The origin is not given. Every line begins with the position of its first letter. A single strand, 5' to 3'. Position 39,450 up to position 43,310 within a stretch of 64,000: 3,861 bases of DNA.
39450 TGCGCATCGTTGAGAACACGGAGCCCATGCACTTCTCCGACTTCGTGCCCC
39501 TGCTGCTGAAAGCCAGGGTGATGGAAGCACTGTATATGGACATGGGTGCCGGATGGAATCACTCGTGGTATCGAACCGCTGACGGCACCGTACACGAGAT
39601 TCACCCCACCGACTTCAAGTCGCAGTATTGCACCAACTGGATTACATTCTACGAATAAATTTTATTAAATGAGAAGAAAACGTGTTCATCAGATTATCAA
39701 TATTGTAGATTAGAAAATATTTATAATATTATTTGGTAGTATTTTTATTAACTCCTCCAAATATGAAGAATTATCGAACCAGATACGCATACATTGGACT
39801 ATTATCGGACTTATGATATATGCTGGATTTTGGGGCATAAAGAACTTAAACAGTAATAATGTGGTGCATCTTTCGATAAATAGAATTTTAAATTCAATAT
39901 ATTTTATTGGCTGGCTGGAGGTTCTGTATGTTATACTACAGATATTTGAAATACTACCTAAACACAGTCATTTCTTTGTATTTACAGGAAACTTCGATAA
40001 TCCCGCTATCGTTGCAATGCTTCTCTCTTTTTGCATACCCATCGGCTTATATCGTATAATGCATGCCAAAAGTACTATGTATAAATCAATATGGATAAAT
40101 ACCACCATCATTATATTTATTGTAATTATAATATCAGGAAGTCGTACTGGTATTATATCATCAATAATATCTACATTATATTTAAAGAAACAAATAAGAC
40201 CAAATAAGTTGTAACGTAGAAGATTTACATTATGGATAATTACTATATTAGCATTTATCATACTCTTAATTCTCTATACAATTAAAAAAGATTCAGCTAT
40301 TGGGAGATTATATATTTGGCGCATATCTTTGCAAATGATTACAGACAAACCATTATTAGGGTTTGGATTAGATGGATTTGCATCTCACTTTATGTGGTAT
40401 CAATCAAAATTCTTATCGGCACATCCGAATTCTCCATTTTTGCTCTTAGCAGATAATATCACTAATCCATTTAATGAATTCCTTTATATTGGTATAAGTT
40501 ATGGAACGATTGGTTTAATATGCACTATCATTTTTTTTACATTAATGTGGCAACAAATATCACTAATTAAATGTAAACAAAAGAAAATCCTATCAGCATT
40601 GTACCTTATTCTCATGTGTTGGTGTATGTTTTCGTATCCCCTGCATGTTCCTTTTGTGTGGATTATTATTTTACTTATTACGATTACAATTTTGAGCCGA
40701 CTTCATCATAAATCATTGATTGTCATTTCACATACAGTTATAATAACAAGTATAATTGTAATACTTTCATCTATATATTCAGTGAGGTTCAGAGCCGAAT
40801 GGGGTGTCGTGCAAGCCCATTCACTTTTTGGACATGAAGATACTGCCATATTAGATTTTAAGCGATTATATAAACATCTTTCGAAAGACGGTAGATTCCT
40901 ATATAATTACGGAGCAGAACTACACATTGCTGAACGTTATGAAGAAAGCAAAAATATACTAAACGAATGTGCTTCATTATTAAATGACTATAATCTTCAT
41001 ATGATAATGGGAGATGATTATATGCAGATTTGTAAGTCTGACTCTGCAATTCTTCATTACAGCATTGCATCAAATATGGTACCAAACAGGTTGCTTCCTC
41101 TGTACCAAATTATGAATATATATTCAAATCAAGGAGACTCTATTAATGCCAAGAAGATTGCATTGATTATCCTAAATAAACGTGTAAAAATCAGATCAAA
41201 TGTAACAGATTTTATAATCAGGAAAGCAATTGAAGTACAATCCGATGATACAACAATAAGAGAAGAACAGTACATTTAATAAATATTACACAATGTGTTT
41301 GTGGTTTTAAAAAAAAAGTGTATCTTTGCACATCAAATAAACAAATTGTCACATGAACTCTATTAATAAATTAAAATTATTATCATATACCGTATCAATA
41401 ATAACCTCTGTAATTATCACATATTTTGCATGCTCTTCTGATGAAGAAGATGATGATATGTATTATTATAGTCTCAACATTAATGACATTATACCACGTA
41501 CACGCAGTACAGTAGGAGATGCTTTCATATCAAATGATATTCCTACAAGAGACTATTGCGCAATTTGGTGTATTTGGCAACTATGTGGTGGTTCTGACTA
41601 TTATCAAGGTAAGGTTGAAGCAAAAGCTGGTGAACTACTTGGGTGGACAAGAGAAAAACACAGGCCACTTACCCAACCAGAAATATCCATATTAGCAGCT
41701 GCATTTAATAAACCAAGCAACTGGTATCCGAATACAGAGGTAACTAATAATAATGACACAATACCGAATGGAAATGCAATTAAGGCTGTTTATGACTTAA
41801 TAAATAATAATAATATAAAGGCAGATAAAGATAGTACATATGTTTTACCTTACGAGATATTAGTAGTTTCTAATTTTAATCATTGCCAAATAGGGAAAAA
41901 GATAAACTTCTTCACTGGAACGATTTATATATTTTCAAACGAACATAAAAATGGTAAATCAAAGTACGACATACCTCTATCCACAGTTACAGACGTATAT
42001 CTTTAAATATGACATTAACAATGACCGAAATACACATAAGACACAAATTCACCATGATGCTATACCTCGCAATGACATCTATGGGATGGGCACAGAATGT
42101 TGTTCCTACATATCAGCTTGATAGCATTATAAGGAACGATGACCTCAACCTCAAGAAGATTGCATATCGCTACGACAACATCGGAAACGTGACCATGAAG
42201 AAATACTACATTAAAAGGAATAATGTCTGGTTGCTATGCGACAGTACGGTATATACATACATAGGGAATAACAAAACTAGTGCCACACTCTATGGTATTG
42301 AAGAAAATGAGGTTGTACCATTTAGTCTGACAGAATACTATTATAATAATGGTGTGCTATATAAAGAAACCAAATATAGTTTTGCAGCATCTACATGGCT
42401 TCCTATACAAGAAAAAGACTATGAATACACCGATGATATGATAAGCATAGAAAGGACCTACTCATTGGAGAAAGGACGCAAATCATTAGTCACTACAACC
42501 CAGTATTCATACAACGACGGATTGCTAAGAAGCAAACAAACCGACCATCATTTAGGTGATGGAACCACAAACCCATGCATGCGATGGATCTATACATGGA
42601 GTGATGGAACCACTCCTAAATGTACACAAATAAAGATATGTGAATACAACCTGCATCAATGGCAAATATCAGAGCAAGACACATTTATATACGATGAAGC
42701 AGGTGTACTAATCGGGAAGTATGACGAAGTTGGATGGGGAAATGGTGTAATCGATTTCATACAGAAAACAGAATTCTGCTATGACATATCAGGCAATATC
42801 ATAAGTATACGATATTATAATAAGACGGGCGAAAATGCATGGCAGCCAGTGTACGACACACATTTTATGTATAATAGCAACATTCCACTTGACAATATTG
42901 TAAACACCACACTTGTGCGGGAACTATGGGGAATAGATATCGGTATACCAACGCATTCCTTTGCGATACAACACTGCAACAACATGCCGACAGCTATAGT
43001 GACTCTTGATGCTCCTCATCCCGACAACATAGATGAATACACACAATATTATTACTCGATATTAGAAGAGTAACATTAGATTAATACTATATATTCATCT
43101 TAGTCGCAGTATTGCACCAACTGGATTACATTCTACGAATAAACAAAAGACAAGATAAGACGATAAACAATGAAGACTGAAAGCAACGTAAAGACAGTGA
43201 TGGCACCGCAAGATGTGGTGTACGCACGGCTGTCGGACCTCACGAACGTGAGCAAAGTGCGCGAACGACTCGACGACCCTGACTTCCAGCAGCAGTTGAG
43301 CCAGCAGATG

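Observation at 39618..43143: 3.4-kb AT-rich insertion flanked by a perfect 42-bp direct repeat that regenerates the 3' end of the host gene, with no recombinase on board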

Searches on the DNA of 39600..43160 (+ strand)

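Call 45: search_dna_similar(query=window:39600-43160:+, collection=plasmids, mode=distant, max_rows=10)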
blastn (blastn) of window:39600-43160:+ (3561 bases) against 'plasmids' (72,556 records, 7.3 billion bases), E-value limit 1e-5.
No match.

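Call 46: search_dna_similar(query=window:39600-43160:+, collection=phages, mode=distant, max_rows=10)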
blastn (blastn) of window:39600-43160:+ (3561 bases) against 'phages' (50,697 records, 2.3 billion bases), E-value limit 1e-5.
No match.
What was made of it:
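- Tried and rejected: Islet elsewhere. blastn of 39600-43160 against plasmids and phages found nothing (calls 45, 46).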

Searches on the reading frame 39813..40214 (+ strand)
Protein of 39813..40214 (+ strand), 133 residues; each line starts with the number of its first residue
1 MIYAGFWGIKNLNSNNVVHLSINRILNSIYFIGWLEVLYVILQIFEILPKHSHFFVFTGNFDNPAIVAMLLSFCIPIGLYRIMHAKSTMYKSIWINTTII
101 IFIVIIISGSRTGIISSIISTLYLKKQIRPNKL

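Call 7: search_protein_families(library=pfam, proteins=[window:39813-40214:+], max_evalue=0.01)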
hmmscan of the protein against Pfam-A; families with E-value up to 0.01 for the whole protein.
window:39813-40214:+ (133 aa): 0 families

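Call 8: search_protein_families(library=ncbifam, proteins=[window:39813-40214:+], max_evalue=0.01)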
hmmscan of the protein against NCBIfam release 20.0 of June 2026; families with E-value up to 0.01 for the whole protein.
window:39813-40214:+ (133 aa): 1 family
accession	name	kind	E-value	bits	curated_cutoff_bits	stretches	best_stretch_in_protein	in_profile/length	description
NF045890.1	conj_pls20_p028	equivalog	0.0077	15.1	150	1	49-109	53-111/377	pLS20_p028 family conjugation system transmembrane protein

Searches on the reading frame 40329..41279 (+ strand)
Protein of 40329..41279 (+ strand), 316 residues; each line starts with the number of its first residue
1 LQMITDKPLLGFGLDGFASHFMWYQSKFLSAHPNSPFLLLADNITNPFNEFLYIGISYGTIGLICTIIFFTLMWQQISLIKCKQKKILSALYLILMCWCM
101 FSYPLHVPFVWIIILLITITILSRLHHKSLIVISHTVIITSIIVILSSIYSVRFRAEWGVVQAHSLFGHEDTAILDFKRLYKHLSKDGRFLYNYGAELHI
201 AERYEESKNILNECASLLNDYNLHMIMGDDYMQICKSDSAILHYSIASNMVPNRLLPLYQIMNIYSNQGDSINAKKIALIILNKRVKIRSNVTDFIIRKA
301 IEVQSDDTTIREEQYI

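Call 7: search_protein_families(library=pfam, proteins=[window:40329-41279:+], max_evalue=0.01)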
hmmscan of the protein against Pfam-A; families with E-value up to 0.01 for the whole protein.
window:40329-41279:+ (316 aa): 1 family
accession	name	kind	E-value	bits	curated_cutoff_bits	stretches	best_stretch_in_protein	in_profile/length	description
PF04932.20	Wzy_C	-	2.1e-05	24.8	31.7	1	2-66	93-148/149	O-Antigen ligase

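Call 8: search_protein_families(library=ncbifam, proteins=[window:40329-41279:+], max_evalue=0.01)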
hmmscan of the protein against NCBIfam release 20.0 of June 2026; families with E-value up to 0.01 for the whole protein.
window:40329-41279:+ (316 aa): 0 families

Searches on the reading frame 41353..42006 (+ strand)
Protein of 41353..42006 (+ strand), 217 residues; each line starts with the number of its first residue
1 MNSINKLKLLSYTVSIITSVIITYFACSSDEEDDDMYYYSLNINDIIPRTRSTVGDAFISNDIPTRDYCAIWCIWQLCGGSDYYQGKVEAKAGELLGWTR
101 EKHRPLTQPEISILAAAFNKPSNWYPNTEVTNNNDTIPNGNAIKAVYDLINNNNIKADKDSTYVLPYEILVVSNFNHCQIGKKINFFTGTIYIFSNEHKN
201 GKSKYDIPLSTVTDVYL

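Call 7: search_protein_families(library=pfam, proteins=[window:41353-42006:+], max_evalue=0.01)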
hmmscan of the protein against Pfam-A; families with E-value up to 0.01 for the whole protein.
window:41353-42006:+ (217 aa): 0 families

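Call 8: search_protein_families(library=ncbifam, proteins=[window:41353-42006:+], max_evalue=0.01)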
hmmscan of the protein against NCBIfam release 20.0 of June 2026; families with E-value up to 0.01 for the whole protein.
window:41353-42006:+ (217 aa): 0 families

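Call 27: search_protein_representatives(protein=window:41353-42006:+)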
Query: 217 residues. Proteins with E-value up to 0.001 (for the whole library): 5; up to 1e-10: 1; up to 1e-30: 1. The best 5 are listed.
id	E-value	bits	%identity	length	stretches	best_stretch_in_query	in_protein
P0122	1.7e-144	495.6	100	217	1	1-217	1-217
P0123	6.1e-06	42.6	35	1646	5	76-121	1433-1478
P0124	2.0e-05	40.9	35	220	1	9-117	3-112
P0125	3.4e-05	40.2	24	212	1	12-212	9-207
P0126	2.1e-04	37.6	42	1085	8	115-150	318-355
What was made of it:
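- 41353..42006 (+): Intact orphan gene for a 217-aa predicted lipoprotein. The lipobox (...YFAC) followed by an acidic run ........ is read from the sequence. Function unknown. In 1.84 billion representatives there is only a self hit plus four weak hits with E >= 6e-6 (call 27).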

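Call 38: find_related_loci(query=window:41353-42006:+, collection=viral_contigs, flank=8000)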
Query window:41353-42006:+ (217 aa) in viral_contigs; peptide patterns used: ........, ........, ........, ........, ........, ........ (x = any residue, [..] = any of these).
2 stretches matched a pattern, but none encodes a relative of the query by tblastn (E <= 1e-3).

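Call 59: predict_structure(protein=window:41353-42006:+)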
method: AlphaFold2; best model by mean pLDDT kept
length: 217 residues; sequences in the alignment: 1
mean_pLDDT: 30.9   pTM: 0.25
mean pLDDT of the five models: 30.9, 30.4, 28.4, 28.3, 24.5
residues with pLDDT >= 90: 0; 70-90: 0; 50-70: 0; < 50: 217
segments of 3 or more residues with pLDDT < 50: 1-217
pLDDT, mean of each block of 10 residues (from residue 1): 22 25 27 27 29 42 41 43 45 39 32 30 24 23 33 28 25 29 33 31 27 22
secondary structure, 60 per line:
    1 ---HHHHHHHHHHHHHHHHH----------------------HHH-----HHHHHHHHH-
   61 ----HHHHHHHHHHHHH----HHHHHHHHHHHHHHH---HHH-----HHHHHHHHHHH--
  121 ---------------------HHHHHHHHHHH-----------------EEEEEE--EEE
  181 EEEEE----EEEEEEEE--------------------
elements in order: H4-20 H51-59 H65-77 H82-96 H108-118 H142-152 E170-175 E178-185 E190-197
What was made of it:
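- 41353..42006 (+): The AF2 model is unusable, pLDDT 31 (call 59).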

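Call 60: search_protein_families(library=padloc, proteins=[window:41353-42006:+], max_evalue=0.01)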
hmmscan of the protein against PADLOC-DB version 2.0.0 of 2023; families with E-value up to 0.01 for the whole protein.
window:41353-42006:+ (217 aa): 0 families

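Call 61: search_protein_families(library=phrogs, proteins=[window:41353-42006:+], max_evalue=0.01)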
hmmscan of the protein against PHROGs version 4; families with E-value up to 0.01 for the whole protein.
window:41353-42006:+ (217 aa): 0 families

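Call 65: find_encoding_contigs(protein=window:41353-42006:+, flank=5000, max_places=10)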
Protein window:41353-42006:+ (217 aa): 23 contigs read that carry it; 10 places shown.
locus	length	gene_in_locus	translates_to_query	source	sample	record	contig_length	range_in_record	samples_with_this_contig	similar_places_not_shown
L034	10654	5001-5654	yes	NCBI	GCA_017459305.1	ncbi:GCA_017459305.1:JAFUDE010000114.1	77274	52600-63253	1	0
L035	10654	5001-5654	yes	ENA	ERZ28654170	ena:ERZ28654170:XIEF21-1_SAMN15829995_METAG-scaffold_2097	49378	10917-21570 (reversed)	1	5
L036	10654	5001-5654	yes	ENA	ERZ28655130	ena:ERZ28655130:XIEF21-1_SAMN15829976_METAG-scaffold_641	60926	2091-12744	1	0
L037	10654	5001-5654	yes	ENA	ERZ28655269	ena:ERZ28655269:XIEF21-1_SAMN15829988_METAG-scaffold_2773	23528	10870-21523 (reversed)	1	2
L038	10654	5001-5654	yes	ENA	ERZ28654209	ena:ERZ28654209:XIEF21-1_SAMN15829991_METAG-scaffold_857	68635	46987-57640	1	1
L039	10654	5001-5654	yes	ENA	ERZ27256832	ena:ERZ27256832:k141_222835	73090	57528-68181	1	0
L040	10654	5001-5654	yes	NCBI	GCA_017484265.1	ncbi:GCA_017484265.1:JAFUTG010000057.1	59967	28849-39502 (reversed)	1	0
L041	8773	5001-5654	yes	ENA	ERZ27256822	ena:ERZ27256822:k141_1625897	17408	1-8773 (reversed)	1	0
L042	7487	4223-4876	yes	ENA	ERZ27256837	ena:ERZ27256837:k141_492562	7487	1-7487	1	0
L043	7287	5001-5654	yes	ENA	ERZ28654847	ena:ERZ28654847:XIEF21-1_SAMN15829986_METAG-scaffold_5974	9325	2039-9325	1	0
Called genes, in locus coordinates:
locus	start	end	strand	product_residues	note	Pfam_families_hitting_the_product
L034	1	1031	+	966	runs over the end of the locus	PF00404:Dockerin_1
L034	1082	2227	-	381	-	PF00756:Esterase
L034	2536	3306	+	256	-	-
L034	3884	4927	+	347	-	PF04932:Wzy_C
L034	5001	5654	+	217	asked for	-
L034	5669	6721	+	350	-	-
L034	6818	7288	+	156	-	PF10604:Polyketide_cyc2 (faint)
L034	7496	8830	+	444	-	PF00206:Lyase_1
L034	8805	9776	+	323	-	PF00248:Aldo_ket_red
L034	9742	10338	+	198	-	-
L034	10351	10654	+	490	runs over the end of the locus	PF01943:Polysacc_synt, PF13440:Polysacc_synt_3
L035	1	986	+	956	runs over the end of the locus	PF00404:Dockerin_1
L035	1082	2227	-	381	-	PF00756:Esterase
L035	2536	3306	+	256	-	-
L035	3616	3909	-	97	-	-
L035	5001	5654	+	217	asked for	-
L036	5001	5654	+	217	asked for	-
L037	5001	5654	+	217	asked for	-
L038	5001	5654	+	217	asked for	-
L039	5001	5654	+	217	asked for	-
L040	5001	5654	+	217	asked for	-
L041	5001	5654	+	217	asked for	-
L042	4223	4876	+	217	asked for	-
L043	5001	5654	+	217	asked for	-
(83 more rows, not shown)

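Call 76: search_solved_structures(query=window:41353-42006:+, max_evalue=1)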
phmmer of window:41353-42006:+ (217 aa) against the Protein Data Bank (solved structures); distinct sequences matched with E-value up to 1: 1.
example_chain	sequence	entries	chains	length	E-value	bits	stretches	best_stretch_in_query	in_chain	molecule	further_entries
8gjj_B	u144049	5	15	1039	0.29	14.2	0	32-64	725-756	Efflux pump membrane transporter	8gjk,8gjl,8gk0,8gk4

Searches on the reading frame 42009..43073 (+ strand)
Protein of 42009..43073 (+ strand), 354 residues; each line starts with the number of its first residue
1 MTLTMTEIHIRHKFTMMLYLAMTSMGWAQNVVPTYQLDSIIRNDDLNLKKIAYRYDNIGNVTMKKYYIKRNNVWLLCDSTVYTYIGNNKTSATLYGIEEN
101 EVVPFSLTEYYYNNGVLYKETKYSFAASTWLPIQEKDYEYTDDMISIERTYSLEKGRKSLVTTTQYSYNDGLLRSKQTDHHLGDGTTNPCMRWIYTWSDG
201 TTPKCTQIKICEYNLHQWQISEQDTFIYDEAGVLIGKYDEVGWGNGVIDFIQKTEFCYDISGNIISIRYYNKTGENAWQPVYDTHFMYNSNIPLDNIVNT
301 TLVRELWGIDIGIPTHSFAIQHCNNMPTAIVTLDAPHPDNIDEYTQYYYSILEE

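Call 7: search_protein_families(library=pfam, proteins=[window:42009-43073:+], max_evalue=0.01)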
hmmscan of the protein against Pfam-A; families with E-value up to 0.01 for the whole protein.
window:42009-43073:+ (354 aa): 0 families

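Call 8: search_protein_families(library=ncbifam, proteins=[window:42009-43073:+], max_evalue=0.01)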
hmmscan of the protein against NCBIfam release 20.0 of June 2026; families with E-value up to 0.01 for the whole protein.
window:42009-43073:+ (354 aa): 0 families

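Call 19: find_homologous_proteins(query=window:42009-43073:+)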
Query window:42009-43073:+ (354 aa): 1 proteins with E <= 0.001 among 386 candidates.
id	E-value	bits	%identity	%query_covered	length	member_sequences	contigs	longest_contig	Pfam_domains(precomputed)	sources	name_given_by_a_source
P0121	1.6e-240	815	99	99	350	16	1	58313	-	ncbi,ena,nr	ncbi:MAG: hypothetical protein II750_00365 [Bacteroidaceae bacterium]|nr:hypothetical protein [Bacte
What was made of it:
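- Tried and rejected: The 354-aa protein has only its own cluster in 5.8 billion proteins (call 19).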

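Call 37: find_related_loci(query=window:42009-43073:+, collection=viral_contigs, flank=8000)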
Query window:42009-43073:+ (354 aa) in viral_contigs; peptide patterns used: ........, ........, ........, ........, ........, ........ (x = any residue, [..] = any of these).
5 stretches matched a pattern, but none encodes a relative of the query by tblastn (E <= 1e-3).
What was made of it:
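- Tried and rejected: The 217-aa and 354-aa proteins gave no confirmed hit in viral contigs (calls 37, 38).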

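Call 60: search_protein_families(library=padloc, proteins=[window:42009-43073:+], max_evalue=0.01)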
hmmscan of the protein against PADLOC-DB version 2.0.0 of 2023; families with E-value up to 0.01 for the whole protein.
window:42009-43073:+ (354 aa): 0 families

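Call 61: search_protein_families(library=phrogs, proteins=[window:42009-43073:+], max_evalue=0.01)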
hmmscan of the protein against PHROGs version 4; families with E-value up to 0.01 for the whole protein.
window:42009-43073:+ (354 aa): 1 family
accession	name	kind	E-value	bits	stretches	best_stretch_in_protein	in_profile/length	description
phrog_21344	-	unknown function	0.0045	18.2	0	174-272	21-116/129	-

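Call 64: predict_structure(protein=window:42009-43073:+)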
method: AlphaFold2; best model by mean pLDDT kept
length: 354 residues; sequences in the alignment: 1
mean_pLDDT: 34.7   pTM: 0.25
mean pLDDT of the five models: 34.7, 33.0, 30.4, 29.3, 27.6
residues with pLDDT >= 90: 0; 70-90: 0; 50-70: 0; < 50: 354
segments of 3 or more residues with pLDDT < 50: 1-354
pLDDT, mean of each block of 10 residues (from residue 1): 33 39 41 32 34 35 36 33 28 31 33 34 33 38 40 40 39 37 38 33 37 30 32 28 33 44 43 45 37 34 29 25 24 32 36 31
secondary structure, 60 per line:
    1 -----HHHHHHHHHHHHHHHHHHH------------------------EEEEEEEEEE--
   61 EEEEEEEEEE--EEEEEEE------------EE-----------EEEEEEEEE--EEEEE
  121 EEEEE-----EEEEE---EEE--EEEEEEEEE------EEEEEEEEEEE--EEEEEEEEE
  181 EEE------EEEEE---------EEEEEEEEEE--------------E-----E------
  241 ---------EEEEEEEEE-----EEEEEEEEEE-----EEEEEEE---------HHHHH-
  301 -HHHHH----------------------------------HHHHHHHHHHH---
elements in order: H6-24 E49-58 E61-70 E73-79 E105-113 E116-125 E131-135 E139-141 E144-152 E159-169 E172-183 E190-194 E204-213 E250-258 E264-273 E279-285 H295-299 H302-306 H341-351
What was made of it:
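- Tried and rejected: Single-sequence AlphaFold models had pLDDT 31 and 35, so no fold search was run (calls 59, 64).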

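Call 77: search_solved_structures(query=window:42009-43073:+, max_evalue=1)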
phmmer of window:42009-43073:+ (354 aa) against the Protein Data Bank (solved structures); distinct sequences matched with E-value up to 1: 2.
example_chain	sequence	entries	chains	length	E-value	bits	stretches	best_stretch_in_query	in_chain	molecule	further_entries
4mi5_A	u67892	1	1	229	0.3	13.3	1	233-291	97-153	Histone-lysine N-methyltransferase EZH2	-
4mi0_A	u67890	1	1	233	0.31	13.3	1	233-291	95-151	Histone-lysine N-methyltransferase EZH2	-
